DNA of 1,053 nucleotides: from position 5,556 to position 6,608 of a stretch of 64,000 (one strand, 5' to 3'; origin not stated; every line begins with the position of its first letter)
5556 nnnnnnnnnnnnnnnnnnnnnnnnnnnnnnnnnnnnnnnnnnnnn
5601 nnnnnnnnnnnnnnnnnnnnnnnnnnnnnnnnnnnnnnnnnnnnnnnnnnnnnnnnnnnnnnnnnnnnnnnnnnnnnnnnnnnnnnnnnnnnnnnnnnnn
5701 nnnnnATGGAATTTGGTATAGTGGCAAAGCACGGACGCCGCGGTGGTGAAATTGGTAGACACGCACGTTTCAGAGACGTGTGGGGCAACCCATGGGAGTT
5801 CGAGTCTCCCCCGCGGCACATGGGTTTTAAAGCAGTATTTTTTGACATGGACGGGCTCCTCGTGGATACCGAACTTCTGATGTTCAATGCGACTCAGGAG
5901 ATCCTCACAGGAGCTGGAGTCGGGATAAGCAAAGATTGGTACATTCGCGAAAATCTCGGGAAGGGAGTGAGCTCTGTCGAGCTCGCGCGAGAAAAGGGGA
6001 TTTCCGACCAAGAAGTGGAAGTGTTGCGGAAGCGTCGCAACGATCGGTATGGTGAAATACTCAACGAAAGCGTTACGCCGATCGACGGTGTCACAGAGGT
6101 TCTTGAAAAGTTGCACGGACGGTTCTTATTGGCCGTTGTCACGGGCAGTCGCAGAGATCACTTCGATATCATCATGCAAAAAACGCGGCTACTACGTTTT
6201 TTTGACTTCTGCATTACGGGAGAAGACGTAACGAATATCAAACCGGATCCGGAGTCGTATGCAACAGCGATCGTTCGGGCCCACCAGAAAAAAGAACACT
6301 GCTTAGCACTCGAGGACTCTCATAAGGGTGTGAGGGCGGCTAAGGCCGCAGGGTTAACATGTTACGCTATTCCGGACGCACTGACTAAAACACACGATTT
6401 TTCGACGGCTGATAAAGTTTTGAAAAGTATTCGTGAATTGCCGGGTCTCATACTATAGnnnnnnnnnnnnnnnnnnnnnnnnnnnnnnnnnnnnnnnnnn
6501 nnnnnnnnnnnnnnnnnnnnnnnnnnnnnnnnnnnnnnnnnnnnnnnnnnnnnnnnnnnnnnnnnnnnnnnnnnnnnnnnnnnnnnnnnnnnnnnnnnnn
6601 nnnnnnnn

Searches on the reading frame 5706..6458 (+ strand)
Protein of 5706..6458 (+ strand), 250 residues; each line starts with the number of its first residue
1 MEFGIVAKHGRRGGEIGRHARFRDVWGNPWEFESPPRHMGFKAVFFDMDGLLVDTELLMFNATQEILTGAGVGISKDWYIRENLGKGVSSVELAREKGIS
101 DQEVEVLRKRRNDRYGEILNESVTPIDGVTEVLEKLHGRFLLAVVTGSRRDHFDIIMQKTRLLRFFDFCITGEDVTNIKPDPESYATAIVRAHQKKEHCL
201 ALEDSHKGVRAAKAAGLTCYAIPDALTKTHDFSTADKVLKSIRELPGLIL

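Call 53: search_protein_families(library=pfam, proteins=[window:5706-6458:+], max_evalue=0.1)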
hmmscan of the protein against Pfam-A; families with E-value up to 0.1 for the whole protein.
window:5706-6458:+ (250 aa): 4 families
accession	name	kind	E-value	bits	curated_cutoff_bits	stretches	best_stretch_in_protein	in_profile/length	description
PF13419.12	HAD_2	-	6.3e-33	114.8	23.8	1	44-221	1-177/178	Haloacid dehalogenase-like hydrolase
PF00702.32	Hydrolase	-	2.1e-22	80.9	26.4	1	41-216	1-191/191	haloacid dehalogenase-like hydrolase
PF13242.12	Hydrolase_like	-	0.003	17.9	22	1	179-245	4-75/75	HAD-hyrolase-like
PF06941.18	NT5C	-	0.073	13.4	24.8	0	119-164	62-107/180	5' nucleotidase, deoxy (Pyrimidine), cytosolic type C protein (NT5C)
